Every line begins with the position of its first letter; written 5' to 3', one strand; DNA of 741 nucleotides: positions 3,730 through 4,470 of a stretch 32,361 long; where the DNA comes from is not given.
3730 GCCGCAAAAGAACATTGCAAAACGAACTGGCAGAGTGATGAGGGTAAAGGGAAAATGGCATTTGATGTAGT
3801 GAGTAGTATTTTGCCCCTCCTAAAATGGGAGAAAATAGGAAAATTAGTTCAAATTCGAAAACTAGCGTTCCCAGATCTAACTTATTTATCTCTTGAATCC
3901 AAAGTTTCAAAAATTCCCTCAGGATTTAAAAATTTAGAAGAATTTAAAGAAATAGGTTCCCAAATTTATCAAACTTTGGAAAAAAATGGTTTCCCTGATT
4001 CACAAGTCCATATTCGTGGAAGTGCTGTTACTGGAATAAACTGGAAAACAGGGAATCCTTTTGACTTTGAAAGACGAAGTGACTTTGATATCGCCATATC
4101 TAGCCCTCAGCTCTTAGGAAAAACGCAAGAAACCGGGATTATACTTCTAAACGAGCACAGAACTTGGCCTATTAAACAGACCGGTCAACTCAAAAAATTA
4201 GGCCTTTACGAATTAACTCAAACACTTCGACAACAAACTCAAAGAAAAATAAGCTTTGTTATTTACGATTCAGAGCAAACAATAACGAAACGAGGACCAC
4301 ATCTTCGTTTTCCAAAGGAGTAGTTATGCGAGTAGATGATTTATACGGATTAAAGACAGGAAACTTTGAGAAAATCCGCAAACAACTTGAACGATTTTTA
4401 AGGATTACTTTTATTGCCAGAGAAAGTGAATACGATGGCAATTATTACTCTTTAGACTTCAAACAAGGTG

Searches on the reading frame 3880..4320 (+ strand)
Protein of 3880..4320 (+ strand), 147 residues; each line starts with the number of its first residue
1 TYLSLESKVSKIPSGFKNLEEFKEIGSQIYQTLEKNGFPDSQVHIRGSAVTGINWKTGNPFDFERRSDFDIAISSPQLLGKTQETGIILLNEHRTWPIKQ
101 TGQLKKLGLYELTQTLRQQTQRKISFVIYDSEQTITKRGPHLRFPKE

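Call 33: find_homologous_proteins(query=A1, max_evalue=0.00001)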
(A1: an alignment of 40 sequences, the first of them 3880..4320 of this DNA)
Query A1 (40 sequences) (147 aa, profile of the alignment): 50 proteins with E <= 0.00001 among 4227 candidates.
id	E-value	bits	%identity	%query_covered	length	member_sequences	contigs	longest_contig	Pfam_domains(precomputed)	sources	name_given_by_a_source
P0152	1.3e-56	208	43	95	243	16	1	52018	-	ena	-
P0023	1.4e-56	208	42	92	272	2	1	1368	-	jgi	jgi:hypothetical protein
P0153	3.8e-56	207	40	97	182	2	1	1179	-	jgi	jgi:filamentous hemagglutinin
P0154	3.7e-55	203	39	89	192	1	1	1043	-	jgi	jgi:filamentous hemagglutinin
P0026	5.3e-54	200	41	93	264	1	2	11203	-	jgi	jgi:uncharacterized protein RhaS with RHS repeats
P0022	5.5e-54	200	41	94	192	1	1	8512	-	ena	-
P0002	1.9e-52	195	43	92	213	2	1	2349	-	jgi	jgi:hypothetical protein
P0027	1.9e-52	195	41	92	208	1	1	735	-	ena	-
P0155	2.3e-52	194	39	88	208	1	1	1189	-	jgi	jgi:hypothetical protein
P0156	5.0e-52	193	42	92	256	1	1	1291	-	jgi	jgi:hypothetical protein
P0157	1.2e-51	192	42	88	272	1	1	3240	-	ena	-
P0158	2.2e-51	191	40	88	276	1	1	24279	-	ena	-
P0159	3.9e-51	190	41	91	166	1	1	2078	-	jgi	jgi:filamentous hemagglutinin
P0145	1.3e-50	189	36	93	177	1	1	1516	-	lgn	-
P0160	1.4e-50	189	38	88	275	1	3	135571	-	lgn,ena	-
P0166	8.1e-45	170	39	90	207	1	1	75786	-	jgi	jgi:hypothetical protein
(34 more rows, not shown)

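Call 41: predict_structure(alignment_id=A2)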
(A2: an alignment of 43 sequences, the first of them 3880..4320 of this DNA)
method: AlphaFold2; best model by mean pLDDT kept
length: 147 residues; sequences in the alignment: 43
mean_pLDDT: 93.3   pTM: 0.87
mean pLDDT of the five models: 93.3, 93.1, 92.2, 91.9, 91.9
residues with pLDDT >= 90: 135; 70-90: 2; 50-70: 2; < 50: 8
segments of 3 or more residues with pLDDT < 50: 1-8
pLDDT, mean of each block of 10 residues (from residue 1): 46 94 97 98 97 95 96 98 97 95 98 98 98 97 95
secondary structure, 60 per line:
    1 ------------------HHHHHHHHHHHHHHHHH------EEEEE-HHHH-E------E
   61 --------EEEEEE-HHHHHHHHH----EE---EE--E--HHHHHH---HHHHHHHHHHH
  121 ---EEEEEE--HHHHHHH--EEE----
elements in order: H19-35 E42-46 H48-51 E69-74 H76-84 H101-106 H110-120 E124-129 H132-138 E141-143

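Call 43: find_related_loci(query=A4, collection=genome_contigs, flank=6000)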
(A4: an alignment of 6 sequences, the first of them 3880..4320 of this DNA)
Query A4 (147 aa) in genome_contigs; peptide patterns used: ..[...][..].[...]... (x = any residue, [..] = any of these).
131 stretches matched a pattern; 62 encode a relative of the query (tblastn E <= 1e-3); 62 distinct loci.
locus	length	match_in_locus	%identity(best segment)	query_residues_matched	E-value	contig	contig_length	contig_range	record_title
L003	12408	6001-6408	42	12-147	5e-31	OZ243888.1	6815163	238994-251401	MAG: Caldilineaceae bacterium isolate a899776b-b056-4485-9c07-32f68bcef489 genome assembly, chromosome: 1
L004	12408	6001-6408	40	10-145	3e-30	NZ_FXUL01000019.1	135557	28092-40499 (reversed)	Noviherbaspirillum suwonense strain DSM 26001 Ga0139007_119, whole genome shotgun sequence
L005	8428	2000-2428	40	4-146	2e-28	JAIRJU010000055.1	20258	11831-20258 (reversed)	MAG: Pseudomonadales bacterium isolate Ast373_bin18 k119_1276959, whole genome shotgun sequence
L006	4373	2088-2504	40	8-146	1e-28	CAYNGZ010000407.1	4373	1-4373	MAG TPA_asm: uncultured Pseudomonas sp. isolate binchicken_co185_174 genome assembly, contig: NODE_47054_length_4373_cov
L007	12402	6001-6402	39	12-145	3e-28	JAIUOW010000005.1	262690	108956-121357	MAG: Proteobacteria bacterium isolate RAM1 3300009517-bin.1~Ga0102832_1000088, whole genome shotgun sequence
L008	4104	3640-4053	41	9-146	6e-28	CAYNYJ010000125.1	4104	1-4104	MAG TPA_asm: uncultured Ectothiorhodospiraceae bacterium isolate SRP215229_co1_30 genome assembly, contig: NODE_17685_le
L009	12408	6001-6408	38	10-145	1e-27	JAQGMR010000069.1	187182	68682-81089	MAG: Herminiimonas sp. isolate RYN_566 scaffold_2330095, whole genome shotgun sequence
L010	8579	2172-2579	40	10-145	1e-27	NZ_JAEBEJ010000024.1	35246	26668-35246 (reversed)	Amycolatopsis sp. cmx-4-54 cmx-4-54_NODE_24_length_35246_cov_33.132008, whole genome shotgun sequence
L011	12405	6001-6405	38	12-146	2e-26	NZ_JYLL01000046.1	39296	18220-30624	Pseudomonas veronii strain DSM 11331 46_39296_31.6627, whole genome shotgun sequence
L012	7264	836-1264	38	4-146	2e-27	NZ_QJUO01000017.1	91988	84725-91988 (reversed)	Stutzerimonas kirkiae strain P4C NODE_17_length_91988_cov_13.715559, whole genome shotgun sequence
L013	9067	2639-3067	38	3-145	4e-27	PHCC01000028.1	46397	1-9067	MAG: Betaproteobacteria bacterium HGW-Betaproteobacteria-9 08E140C01_scaffold_615, whole genome shotgun sequence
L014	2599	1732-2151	38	7-146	3e-27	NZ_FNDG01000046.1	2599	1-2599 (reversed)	Phytopseudomonas flavescens strain LMG 18387, whole genome shotgun sequence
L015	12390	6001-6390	37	9-139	2e-26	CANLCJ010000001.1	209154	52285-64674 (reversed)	uncultured Flavobacteriaceae bacterium isolate 136.fasta genome assembly, contig: NODE_1, whole genome shotgun sequence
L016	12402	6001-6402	39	12-145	2e-26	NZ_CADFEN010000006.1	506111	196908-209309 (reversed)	Burkholderia sp. BCC0506, whole genome shotgun sequence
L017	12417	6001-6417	39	7-145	2e-26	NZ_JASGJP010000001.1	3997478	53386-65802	MAG: Ottowia sp. isolate 5N485 JMF-2111-06-0005.ont.bin.485_0, whole genome shotgun sequence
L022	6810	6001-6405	37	12-146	6e-26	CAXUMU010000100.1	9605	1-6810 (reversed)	MAG TPA_asm: uncultured Sphingomonadaceae bacterium isolate public_SRR14722230_metawrap_bin.8 genome assembly, contig: p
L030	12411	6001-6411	39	9-145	1e-24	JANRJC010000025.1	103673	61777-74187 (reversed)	MAG: Bacteroidia bacterium isolate bins.86 k141_4309333, whole genome shotgun sequence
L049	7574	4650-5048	34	13-145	4e-19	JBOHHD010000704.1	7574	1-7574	MAG: Pseudonocardiaceae bacterium isolate M3-B1_metabat2.bin.43 k127_336508, whole genome shotgun sequence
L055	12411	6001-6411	34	9-145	7e-17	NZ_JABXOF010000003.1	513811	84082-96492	Serratia ureilytica strain CCUG:50595 contig00003, whole genome shotgun sequence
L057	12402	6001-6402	32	12-137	3e-16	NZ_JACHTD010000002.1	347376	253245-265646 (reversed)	Myroides sp. NP-2 NODE_2_length_347376_cov_54.554953, whole genome shotgun sequence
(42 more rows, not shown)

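Call 45: fold_search(model_id=the predicted structure, library=pdb)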
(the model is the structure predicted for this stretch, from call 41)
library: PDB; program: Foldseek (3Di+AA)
matches with E <= 10: 152; with E <= 0.001: 0
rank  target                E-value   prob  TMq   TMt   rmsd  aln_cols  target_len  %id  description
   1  8opt_A                1.2e-01  0.28  0.31  0.08   9.6       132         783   16  Human terminal uridylyltransferase 7 (TUT7/ZCCHC6) bound with pre-let7g miRNA and Lin28A - complex 2 (released 2024-07-24)
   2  6ywo_B                1.6e-01  0.21  0.31  0.16   6.5       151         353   12  CutA in complex with A3 RNA (released 2020-08-05)
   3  6ywp_B                1.7e-01  0.28  0.34  0.18   6.1       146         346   13  Structure of apo-CutA (released 2020-08-05)
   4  6ywo_C                2.1e-01  0.20  0.31  0.16   6.2       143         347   12  CutA in complex with A3 RNA (released 2020-08-05)
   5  2q0f_A                2.1e-01  0.08  0.22  0.13  16.4       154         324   12  Terminal uridylyl transferase 4 from Trypanosoma brucei with bound UTP and UMP (released 2007-08-28)
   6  6ywo_A                2.3e-01  0.20  0.30  0.16   6.1       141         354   12  CutA in complex with A3 RNA (released 2020-08-05)
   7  6ywp_A                2.4e-01  0.23  0.33  0.17   5.9       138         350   12  Structure of apo-CutA (released 2020-08-05)
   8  4lzd                  2.4e-01  0.13  0.26  0.14   7.1       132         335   14  Human DNA polymerase mu- Apoenzyme (released 2014-02-05)
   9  5yep_A                2.8e-01  0.51  0.36  0.43   5.5       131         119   13  Crystal structure of SO_3166-SO_3165 from Shewanella oneidensis (released 2018-03-28)
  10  6ywn                  2.8e-01  0.18  0.31  0.17   5.9       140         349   12  CutA in complex with CMPCPP (released 2020-08-05)
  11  6ywo_D                3.4e-01  0.15  0.31  0.17   6.4       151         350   12  CutA in complex with A3 RNA (released 2020-08-05)
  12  6yx5_B                3.6e-01  0.18  0.28  0.14   6.7       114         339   17  Structure of DrrA from Legionella pneumophilia in complex with human Rab8a (released 2020-12-23)
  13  8opp_A                3.6e-01  0.11  0.26  0.08   9.2       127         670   16  Structure of human terminal uridylyltransferase 7 (hTUT7/ZCCHC6) bound with pre-let7g miRNA and UTPalphaS (released 2024-07-24)
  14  5kal_A                4.4e-01  0.06  0.22  0.13  16.7       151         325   13  Terminal uridylyl transferase 4 from Trypanosoma brucei with bound UTP and UpU (released 2016-10-26)
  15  4nkt_A                5.7e-01  0.15  0.33  0.18   6.3       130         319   15  Structure of Cid1 in complex with the UTP analog UMPNPP (released 2013-12-18)
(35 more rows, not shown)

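Call 52: search_protein_families(library=pfam, alignment_id=A1, max_evalue=1)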
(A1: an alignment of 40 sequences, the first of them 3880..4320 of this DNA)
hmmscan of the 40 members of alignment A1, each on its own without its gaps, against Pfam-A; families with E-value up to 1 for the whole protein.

A. member 1, window:3880-4320:+ (147 aa): 1 family
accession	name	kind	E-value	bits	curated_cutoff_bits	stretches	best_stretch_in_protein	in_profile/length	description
PF22600.2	MTPAP-like_central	-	0.11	13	27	1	18-77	18-67/139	Poly(A) RNA polymerase, mitochondrial-like, central palm domain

B. families by the number of members that match (of 40 scanned): 14 families
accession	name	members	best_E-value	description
PF01909.29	NTP_transf_2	8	0.015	Nucleotidyltransferase domain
PF18765.7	Polbeta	3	0.014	Polymerase beta, Nucleotidyltransferase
PF02817.22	E3_binding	2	0.12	e3 binding domain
PF16709.11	SCAB-Ig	2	0.16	Ig domain of plant-specific actin-binding protein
PF00258.30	Flavodoxin_1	1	0.048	Flavodoxin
PF22684.2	LFE_1968-like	1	0.05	LFE_1968-like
PF06712.16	DUF1199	1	0.052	Protein of unknown function (DUF1199)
PF13780.11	DUF4176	1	0.094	Domain of unknown function (DUF4176)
PF22600.2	MTPAP-like_central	1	0.11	Poly(A) RNA polymerase, mitochondrial-like, central palm domain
PF12974.12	Phosphonate-bd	1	0.11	ABC transporter, phosphonate, periplasmic substrate-binding protein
PF08671.16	SinI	1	0.17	Anti-repressor SinI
PF00687.26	Ribosomal_L1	1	0.17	Ribosomal protein L1p/L10e family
PF06130.18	PTAC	1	0.19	Phosphate propanoyltransferase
PF08982.17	AtaL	1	0.24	Acetylaranotin biosynthesis cluster protein L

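Call 53: search_solved_structures(query=A1, max_evalue=10, show_alignments=3)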
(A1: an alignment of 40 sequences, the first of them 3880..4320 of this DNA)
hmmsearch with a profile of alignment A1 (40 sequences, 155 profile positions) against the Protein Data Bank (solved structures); distinct sequences matched with E-value up to 10: 6.
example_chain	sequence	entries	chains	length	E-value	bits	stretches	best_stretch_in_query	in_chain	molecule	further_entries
7fao_A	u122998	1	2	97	0.38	13.3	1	25-59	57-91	Top7 Surface mutant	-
6wbu_A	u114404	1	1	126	0.43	13.1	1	51-97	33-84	FKBP12 from Mycobacterium tuberculosis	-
3h4o_A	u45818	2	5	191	0.46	13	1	67-96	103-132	NITROREDUCTASE FAMILY PROTEIN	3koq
1ylq_A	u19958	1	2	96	0.53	12.8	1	40-93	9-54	putative nucleotidyltransferase, hypothetical protein AF0614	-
1qys_A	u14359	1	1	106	0.71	12.4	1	24-59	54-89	TOP7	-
8os1_B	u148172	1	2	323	2.1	10.9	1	78-122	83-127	Peroxisome targeting signal 1 receptor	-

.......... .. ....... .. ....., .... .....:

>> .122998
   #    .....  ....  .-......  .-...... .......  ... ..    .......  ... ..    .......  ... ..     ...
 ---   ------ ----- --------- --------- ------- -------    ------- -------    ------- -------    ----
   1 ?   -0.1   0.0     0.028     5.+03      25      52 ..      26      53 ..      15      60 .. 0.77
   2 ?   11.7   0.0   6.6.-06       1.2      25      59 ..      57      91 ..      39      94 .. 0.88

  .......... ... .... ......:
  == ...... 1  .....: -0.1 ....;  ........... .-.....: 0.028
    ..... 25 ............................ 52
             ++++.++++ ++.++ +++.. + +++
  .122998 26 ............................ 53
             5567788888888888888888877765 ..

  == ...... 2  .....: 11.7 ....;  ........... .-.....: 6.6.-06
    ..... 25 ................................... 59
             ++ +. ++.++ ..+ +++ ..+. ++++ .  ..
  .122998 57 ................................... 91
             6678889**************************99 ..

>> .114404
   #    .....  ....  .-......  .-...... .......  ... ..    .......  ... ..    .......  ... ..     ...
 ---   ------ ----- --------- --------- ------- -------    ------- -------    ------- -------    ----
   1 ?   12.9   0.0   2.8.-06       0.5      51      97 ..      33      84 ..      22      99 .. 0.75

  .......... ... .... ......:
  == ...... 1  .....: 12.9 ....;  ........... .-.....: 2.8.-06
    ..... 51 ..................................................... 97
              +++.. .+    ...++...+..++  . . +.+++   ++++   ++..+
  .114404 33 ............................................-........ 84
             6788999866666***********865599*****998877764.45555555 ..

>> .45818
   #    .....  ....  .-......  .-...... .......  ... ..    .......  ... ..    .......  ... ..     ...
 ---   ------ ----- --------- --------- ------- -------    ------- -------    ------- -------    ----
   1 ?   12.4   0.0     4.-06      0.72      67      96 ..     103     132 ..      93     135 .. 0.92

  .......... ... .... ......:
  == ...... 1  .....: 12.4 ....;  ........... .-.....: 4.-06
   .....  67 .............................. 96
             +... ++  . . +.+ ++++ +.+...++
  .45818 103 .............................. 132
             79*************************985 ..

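Call 66: search_dna_similar(query=window:3880-4320:+, collection=plasmids, mode=protein, max_evalue=0.001, max_rows=20)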
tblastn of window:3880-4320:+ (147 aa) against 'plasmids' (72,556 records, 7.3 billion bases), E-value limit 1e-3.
Records with a match: 9; places in all: 9; records where one place covers at least 80% of the query: 1.
Best place of each record, by identity: <60% 9.
By first word of the organism name: Leptospira 8; Pseudomonas 1.
By predicted mobility (MOB-suite, as given by PLSDB): non-mobilizable 9.
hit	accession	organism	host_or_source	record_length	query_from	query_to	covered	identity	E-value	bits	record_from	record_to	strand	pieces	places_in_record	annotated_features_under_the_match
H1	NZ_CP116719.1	Pseudomonas aeruginosa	Homo sapiens,urine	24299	7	146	95%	39.0%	3e-18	87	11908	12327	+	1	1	hypothetical protein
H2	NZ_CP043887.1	Leptospira interrogans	Homo sapiens,cell culture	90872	9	78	48%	37.1%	1e-6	54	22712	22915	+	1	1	none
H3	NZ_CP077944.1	Leptospira interrogans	Canis lupus familiaris,urine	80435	9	78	48%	37.1%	1e-6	54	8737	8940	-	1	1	none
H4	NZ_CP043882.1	Leptospira interrogans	Homo sapiens,cell culture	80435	9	78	48%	37.1%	1e-6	54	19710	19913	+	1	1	none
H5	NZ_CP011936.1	Leptospira interrogans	Mus musculus,kidney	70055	9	78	48%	37.1%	1e-6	54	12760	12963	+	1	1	none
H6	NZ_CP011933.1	Leptospira interrogans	Mus musculus,kidney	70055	9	78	48%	37.1%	1e-6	54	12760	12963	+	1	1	none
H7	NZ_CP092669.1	Leptospira interrogans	Homo sapiens,blood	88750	9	78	48%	37.1%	1e-6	54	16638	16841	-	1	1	none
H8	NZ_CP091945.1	Leptospira noguchii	Bos taurus,Cell culture,urine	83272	9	85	52%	33.8%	8e-6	51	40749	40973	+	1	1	none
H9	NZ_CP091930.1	Leptospira noguchii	Bos taurus,Cell culture,urine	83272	9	85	52%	33.8%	8e-6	51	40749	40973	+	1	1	none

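Call 67: get_annotated_region(hit=H1, flank=5000)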
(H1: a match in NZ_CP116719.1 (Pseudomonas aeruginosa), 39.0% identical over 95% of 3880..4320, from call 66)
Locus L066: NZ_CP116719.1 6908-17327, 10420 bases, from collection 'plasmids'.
description: Pseudomonas aeruginosa strain 2858 plasmid unnamed1
organism: Pseudomonas aeruginosa (NCBI taxid 287)
taxonomy: Bacteria; Pseudomonadota; Gammaproteobacteria; Pseudomonadales; Pseudomonadaceae; Pseudomonas; Pseudomonas aeruginosa
host: -; source: Homo sapiens,urine; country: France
typing (MOB-suite, as given by PLSDB): non-mobilizable
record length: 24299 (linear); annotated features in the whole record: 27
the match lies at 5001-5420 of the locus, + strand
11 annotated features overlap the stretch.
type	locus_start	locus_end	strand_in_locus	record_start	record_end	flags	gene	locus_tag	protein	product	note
CDS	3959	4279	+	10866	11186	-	-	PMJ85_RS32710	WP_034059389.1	hypothetical protein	-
CDS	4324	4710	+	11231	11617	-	-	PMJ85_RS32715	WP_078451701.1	toxin glutamine deamidase domain-containing protein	-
CDS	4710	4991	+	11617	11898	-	-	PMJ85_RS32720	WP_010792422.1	YrhB domain-containing protein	-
CDS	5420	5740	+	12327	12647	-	-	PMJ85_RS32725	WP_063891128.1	hypothetical protein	-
CDS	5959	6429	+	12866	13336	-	-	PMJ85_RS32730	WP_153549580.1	hypothetical protein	-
CDS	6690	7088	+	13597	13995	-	-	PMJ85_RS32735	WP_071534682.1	hypothetical protein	-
CDS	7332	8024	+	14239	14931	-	-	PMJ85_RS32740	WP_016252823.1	transposase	-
CDS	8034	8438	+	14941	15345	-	-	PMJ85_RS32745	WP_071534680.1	DNA/RNA non-specific endonuclease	-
CDS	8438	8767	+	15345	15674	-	-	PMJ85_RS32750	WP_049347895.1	hypothetical protein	-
CDS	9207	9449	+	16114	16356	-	-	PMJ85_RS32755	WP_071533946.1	CPCC family cysteine-rich protein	-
CDS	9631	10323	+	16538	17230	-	-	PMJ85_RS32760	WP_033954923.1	transposase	-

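Call 78: search_protein_families(library=pfam, proteins=[L004:4327-6417:+, L017:3397-6423:+, L015:2137-6414:+, L055:2131-6426:+, L057:1750-6423:+, L049:483-5048:+, L003:5149-6402:+, L022:4975-6405:+, L030:4885-6411:+], max_evalue=0.001)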
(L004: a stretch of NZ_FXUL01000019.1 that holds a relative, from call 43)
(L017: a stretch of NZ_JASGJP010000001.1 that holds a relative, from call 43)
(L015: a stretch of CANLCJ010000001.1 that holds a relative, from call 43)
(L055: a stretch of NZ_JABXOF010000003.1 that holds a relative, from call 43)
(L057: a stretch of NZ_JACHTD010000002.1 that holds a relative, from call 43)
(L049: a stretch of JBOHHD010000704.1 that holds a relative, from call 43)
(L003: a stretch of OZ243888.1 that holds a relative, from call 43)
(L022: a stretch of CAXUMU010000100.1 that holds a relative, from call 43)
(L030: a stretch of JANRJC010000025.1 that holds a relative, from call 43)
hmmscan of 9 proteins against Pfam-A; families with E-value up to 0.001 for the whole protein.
L004:4327-6417:+ (697 aa): 0 families

L017:3397-6423:+ (1009 aa): 1 family
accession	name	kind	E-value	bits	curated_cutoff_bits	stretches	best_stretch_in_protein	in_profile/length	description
PF01476.26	LysM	-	0.00045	20.5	20.9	0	581-633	2-43/43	LysM domain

L015:2137-6414:+ (1426 aa): 2 families
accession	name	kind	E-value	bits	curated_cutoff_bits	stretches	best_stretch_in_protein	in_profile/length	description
PF05593.20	RHS_repeat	-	1e-55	185.6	22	2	1087-1115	3-31/38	RHS Repeat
PF20148.4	DUF6531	-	1.6e-15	57.6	24.1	1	214-287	2-74/74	Domain of unknown function (DUF6531)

L055:2131-6426:+ (1432 aa): 5 families
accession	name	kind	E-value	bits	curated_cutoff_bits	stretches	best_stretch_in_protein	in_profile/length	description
PF05593.20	RHS_repeat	-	1.2e-66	220.5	22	6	640-676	1-37/38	RHS Repeat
PF05488.18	PAAR_motif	-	3.7e-17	62.8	27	1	88-154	6-69/70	PAAR motif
PF20148.4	DUF6531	-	1.6e-16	60.8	24.1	1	242-316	2-74/74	Domain of unknown function (DUF6531)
PF03527.20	RHS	-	1.7e-13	50.6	27.9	1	1178-1211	1-34/38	RHS protein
PF25799.1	prePAAR_I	-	0.00037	21.2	25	1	1-53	1-50/57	Class I prePAAR effector Rhs1 motif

L057:1750-6423:+ (1558 aa): 3 families
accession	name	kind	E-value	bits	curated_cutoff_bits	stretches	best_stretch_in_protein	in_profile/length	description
PF05593.20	RHS_repeat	-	1.6e-44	149.9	22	2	820-851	6-37/38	RHS Repeat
PF20148.4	DUF6531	-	1.6e-19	70.4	24.1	1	409-483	1-74/74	Domain of unknown function (DUF6531)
PF03527.20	RHS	-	2.1e-07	31.1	27.9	1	1317-1345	6-34/38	RHS protein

L049:483-5048:+ (1522 aa): 5 families
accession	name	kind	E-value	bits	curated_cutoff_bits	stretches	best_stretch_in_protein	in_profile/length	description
PF05593.20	RHS_repeat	-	9e-89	290.9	22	12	644-680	1-37/38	RHS Repeat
PF20148.4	DUF6531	-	3.8e-21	75.6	24.1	1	351-422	2-74/74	Domain of unknown function (DUF6531)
PF25023.1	TEN_YD-shell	-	1.1e-06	27.4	50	0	662-773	42-154/909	Teneurin YD-shell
PF15283.12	DUF4595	-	6.7e-06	26.6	34.2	0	879-942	60-112/202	Domain of unknown function (DUF4595) with porin-like fold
PF21725.3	T7SS_signal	-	0.00011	22.7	27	1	16-202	71-235/241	Putative T7SS secretion signal domain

L003:5149-6402:+ (418 aa): 0 families

L022:4975-6405:+ (477 aa): 1 family
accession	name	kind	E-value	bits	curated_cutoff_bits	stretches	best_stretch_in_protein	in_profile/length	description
PF17239.7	DUF5312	-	0.00052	19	25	0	262-350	427-517/553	Family of unknown function (DUF5312)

L030:4885-6411:+ (509 aa): 0 families
